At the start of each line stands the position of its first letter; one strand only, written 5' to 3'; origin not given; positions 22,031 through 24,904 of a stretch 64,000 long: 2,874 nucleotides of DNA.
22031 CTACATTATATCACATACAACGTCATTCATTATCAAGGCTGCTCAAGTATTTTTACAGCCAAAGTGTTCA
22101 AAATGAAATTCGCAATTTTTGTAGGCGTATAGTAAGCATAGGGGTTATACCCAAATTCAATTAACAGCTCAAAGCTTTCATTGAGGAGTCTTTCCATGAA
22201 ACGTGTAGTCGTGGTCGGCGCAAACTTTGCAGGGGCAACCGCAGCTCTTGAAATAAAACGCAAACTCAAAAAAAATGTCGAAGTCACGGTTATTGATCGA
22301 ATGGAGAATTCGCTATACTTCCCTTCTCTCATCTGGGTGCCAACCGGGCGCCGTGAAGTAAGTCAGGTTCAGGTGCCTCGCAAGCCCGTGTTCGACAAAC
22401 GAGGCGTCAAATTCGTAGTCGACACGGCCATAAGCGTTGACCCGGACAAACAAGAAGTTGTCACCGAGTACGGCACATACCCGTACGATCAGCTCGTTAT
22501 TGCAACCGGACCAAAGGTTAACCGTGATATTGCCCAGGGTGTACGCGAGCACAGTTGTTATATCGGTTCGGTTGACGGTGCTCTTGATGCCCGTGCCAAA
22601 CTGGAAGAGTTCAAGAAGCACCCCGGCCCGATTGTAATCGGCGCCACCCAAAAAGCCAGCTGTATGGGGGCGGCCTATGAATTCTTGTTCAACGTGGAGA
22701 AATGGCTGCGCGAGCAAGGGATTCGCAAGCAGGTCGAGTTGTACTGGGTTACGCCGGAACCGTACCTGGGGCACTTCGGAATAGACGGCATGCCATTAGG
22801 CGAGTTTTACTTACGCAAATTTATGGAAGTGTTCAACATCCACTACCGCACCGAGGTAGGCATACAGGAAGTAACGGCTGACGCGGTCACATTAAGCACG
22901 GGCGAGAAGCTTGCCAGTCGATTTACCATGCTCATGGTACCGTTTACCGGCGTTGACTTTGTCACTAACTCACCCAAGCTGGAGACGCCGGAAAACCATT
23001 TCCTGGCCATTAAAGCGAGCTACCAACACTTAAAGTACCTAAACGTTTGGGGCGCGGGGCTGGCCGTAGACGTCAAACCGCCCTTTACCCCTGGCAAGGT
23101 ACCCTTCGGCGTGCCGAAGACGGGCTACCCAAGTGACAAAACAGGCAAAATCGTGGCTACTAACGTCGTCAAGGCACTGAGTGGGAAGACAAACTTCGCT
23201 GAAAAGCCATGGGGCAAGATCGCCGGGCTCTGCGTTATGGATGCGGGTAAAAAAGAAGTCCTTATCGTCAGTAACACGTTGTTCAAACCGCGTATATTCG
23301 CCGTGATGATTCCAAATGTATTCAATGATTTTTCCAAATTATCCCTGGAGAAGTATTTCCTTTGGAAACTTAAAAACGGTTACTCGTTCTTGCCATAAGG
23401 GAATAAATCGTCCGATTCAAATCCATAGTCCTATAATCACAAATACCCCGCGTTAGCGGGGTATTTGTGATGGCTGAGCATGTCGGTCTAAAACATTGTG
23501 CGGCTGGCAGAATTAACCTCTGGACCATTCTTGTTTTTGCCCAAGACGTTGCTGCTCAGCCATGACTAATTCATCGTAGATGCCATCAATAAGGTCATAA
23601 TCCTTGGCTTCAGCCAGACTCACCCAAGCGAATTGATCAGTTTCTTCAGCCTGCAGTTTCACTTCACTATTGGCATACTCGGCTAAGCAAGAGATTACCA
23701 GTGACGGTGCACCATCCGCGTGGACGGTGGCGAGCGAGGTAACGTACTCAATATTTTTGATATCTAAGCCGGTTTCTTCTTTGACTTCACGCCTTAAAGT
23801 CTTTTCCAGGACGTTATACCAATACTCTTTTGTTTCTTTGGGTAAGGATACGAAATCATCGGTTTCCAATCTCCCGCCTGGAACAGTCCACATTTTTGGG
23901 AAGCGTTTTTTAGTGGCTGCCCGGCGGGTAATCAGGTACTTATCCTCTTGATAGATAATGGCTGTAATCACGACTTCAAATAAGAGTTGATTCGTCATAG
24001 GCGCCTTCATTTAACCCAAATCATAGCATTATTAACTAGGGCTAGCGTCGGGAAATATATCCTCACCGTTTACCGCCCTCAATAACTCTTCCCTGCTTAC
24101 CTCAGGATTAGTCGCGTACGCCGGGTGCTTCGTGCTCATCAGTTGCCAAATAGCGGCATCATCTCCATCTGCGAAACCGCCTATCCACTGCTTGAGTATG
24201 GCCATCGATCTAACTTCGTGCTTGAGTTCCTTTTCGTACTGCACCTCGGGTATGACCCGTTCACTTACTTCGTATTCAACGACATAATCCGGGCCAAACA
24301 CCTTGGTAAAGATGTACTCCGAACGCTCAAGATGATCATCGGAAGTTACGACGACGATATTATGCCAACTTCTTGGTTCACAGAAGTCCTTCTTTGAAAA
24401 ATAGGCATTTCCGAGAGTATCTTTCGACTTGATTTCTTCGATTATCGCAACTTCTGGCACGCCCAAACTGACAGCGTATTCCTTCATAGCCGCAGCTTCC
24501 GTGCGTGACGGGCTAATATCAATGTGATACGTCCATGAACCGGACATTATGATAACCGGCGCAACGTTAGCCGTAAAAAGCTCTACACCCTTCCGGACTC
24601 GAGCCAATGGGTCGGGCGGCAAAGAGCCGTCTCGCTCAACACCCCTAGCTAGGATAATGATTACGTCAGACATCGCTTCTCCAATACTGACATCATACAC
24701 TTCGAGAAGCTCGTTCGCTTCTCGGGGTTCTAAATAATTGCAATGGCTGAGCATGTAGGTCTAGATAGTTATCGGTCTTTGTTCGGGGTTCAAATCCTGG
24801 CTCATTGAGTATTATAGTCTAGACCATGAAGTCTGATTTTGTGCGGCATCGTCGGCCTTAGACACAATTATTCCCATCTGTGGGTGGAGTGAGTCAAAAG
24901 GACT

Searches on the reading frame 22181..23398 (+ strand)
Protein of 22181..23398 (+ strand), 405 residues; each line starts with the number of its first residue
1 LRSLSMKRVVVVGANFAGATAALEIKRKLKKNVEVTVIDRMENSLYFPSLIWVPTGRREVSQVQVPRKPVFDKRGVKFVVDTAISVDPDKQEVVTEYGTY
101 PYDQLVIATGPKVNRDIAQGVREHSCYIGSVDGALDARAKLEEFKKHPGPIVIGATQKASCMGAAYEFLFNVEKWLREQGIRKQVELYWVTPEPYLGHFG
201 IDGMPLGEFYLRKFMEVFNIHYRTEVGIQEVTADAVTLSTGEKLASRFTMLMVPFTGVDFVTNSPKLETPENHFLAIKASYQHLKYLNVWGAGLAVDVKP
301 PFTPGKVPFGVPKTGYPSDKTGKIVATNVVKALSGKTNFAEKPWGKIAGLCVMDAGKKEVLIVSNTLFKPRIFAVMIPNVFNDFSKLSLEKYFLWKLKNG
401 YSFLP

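Call 48: search_protein_families(library=ncbifam, proteins=[window:22181-23398:+], max_evalue=0.001)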
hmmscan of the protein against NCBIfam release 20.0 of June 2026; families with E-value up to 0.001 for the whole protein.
window:22181-23398:+ (405 aa): 9 families
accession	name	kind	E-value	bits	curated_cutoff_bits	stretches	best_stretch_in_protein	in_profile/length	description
NF049943.1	SQR_III_seleno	exception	2.7e-34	118.7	525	1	7-298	1-292/406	type III sulfide quinone reductase, selenoprotein subtype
TIGR03169.1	Nterm_to_SelD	hypoth_equivalog_domain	5.3e-11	42.5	310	1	9-338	2-316/365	pyridine nucleotide-disulfide oxidoreductase family protein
NF003437.0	PRK04965.1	equivalog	2.5e-06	26.8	392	1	7-112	3-110/378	NADH:flavorubredoxin reductase NorW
NF046103.1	NOXase_Strep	equivalog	4e-06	26.1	600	1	8-114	1-114/442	H2O-forming NADH oxidase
TIGR03385.1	CoA_CoA_reduc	equivalog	4e-06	25.9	578.8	1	8-142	1-145/439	CoA-disulfide reductase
TIGR02374.1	nitri_red_nirB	equivalog_domain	9.9e-06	24.2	578.35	1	9-112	1-107/794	nitrite reductase large subunit NirB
NF042949.2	3PPDioc_HcaD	equivalog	0.00011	21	450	1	7-115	2-112/386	3-phenylpropionate/cinnamic acid dioxygenase ferredoxin--NAD(+) reductase subunit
TIGR04369.1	fusion_not_SelD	hypoth_equivalog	0.00025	19.3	700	1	26-155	18-150/701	oxidoreductase/SelD-related fusion protein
NF007123.0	PRK09564.1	equivalog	0.00066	18.5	458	0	7-143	1-146/444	CoA-disulfide reductase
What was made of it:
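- On Listeria-type FLEET: The nearest Pyr_redox_2 gene (22181-23398) is SQR-like, lies outside the operon and is on the other strand (call 48).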

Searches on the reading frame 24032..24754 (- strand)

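Call 48: search_protein_families(library=ncbifam, proteins=[window:24032-24754:-], max_evalue=0.001)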
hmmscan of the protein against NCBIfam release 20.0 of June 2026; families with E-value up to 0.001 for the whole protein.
window:24032-24754:- (240 aa): 1 family
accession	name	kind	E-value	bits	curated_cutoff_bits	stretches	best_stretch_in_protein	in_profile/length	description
NF007794.0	PRK10494.1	equivalog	3e-07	30.2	205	1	49-151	105-199/259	envelope biogenesis factor ElyC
